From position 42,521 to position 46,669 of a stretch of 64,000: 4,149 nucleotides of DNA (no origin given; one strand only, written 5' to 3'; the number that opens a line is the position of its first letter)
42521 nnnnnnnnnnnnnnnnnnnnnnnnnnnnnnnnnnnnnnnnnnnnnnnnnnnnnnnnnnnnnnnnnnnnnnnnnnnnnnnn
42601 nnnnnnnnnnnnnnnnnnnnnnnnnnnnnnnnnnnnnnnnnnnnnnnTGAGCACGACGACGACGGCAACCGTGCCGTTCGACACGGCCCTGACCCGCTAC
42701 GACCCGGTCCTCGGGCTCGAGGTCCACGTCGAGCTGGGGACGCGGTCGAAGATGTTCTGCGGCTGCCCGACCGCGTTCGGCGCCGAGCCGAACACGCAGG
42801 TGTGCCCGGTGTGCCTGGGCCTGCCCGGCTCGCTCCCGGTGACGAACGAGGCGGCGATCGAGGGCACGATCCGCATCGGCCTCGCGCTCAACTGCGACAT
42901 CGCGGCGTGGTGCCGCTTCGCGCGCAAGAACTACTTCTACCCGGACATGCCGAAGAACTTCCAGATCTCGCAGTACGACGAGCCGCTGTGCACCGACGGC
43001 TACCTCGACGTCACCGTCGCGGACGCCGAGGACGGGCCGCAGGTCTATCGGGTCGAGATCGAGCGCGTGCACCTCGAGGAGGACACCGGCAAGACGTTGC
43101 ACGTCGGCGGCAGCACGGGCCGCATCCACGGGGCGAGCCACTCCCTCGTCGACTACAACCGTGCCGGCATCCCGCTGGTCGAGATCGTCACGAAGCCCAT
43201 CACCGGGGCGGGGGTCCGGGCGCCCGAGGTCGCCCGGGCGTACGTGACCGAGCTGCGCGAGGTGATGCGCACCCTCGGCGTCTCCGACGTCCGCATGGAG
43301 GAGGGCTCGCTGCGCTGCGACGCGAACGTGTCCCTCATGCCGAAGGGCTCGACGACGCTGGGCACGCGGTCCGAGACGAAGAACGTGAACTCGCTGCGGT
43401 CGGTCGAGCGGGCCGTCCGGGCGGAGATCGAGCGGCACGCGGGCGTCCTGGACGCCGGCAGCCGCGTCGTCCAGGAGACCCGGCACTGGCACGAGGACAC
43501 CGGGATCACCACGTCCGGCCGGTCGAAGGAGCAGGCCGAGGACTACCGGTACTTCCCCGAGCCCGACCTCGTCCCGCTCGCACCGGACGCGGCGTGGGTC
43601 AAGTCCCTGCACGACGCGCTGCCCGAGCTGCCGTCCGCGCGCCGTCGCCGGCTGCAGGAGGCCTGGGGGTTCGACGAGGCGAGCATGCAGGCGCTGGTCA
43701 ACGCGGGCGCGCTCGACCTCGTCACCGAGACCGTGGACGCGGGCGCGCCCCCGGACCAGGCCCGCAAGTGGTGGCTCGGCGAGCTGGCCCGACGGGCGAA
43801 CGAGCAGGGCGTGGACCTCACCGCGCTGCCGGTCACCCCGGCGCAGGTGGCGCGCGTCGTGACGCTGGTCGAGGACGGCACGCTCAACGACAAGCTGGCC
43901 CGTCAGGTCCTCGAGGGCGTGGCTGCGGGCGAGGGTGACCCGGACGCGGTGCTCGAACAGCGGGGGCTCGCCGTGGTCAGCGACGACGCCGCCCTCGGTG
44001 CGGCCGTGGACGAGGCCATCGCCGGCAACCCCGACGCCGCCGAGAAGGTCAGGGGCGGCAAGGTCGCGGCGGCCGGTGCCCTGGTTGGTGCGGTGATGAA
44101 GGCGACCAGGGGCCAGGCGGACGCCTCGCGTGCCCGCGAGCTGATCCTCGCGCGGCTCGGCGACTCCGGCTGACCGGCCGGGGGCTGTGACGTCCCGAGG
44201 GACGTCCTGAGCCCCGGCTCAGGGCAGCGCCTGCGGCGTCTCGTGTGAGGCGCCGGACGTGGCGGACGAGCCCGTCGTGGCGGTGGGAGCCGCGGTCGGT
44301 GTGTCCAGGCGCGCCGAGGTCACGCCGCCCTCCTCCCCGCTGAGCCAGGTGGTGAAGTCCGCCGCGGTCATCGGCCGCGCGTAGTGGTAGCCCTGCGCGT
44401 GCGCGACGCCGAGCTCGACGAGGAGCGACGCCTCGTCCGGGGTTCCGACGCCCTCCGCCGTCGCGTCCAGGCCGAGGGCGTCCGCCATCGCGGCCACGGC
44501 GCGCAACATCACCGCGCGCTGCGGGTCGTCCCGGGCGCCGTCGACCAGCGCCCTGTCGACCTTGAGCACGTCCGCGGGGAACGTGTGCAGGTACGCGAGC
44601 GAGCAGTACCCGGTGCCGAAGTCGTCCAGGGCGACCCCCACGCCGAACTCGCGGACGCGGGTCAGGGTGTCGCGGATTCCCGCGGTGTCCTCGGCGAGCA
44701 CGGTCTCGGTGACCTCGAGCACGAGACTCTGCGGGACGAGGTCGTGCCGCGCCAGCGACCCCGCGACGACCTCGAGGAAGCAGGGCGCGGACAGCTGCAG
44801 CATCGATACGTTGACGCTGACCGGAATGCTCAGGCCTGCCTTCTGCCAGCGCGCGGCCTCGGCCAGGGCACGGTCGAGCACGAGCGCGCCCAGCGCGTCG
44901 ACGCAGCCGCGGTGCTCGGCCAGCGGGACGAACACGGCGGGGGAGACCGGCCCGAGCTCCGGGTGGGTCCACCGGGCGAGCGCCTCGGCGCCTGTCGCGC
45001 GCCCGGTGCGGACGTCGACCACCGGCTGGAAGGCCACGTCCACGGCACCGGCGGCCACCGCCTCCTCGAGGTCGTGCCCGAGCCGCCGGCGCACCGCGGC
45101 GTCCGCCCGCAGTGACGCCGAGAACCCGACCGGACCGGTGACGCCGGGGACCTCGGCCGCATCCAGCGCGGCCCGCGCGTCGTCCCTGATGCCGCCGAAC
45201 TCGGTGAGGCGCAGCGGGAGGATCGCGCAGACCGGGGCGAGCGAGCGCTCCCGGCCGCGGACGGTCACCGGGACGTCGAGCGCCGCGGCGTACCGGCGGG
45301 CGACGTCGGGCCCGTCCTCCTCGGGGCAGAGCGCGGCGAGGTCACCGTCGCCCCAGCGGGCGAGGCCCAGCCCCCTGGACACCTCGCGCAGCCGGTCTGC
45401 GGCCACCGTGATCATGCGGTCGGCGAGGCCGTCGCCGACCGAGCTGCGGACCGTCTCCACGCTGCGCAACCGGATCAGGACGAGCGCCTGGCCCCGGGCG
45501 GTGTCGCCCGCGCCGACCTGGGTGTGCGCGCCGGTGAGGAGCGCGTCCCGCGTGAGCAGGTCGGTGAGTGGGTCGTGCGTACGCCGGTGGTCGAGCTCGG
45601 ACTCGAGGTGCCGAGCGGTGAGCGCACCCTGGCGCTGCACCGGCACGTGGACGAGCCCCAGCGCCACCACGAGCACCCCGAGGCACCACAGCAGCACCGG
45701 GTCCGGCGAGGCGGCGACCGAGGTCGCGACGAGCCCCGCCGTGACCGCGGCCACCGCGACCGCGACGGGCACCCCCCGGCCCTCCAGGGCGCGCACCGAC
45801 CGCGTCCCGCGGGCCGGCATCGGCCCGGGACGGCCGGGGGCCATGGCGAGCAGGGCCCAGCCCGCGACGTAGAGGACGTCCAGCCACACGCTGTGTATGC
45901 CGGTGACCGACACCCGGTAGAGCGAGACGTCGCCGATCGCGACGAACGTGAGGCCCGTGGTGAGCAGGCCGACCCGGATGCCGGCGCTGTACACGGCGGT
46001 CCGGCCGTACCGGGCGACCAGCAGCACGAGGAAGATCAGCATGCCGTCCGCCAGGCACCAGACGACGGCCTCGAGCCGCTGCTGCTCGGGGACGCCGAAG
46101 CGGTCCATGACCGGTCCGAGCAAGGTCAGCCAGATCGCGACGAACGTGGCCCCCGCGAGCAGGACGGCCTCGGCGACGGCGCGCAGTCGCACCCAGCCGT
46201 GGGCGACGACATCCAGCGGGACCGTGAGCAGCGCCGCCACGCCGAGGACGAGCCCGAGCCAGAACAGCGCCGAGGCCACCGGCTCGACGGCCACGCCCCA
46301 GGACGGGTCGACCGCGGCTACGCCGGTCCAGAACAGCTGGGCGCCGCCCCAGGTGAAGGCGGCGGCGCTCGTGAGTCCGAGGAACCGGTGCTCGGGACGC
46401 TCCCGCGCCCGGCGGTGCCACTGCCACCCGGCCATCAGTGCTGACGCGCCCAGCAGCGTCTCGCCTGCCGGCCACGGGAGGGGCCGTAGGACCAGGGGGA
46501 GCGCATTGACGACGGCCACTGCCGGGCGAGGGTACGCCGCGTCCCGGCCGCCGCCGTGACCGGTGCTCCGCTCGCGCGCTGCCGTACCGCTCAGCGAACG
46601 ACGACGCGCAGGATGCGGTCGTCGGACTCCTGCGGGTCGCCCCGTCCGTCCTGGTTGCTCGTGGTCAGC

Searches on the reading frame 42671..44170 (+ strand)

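Call 114: search_protein_families(library=pfam, proteins=[window:42671-44170:+], max_evalue=0.000001)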
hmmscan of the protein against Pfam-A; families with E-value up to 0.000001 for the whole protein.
window:42671-44170:+ (500 aa): 2 families
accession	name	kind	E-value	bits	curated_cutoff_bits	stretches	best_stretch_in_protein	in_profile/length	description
PF02934.20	GatB_N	-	1.7e-111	372.3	23.4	1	13-310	2-276/277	GatB/GatE catalytic domain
PF02637.23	GatB_Yqey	-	9.6e-44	149.3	27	1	349-496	1-148/148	GatB domain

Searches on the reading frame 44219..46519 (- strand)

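Call 114: search_protein_families(library=pfam, proteins=[window:44219-46519:-], max_evalue=0.000001)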
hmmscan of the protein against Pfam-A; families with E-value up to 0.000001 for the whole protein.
window:44219-46519:- (766 aa): 1 family
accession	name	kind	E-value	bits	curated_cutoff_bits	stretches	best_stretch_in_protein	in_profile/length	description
PF00563.25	EAL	-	1.8e-61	208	31.3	1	483-716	3-236/236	EAL domain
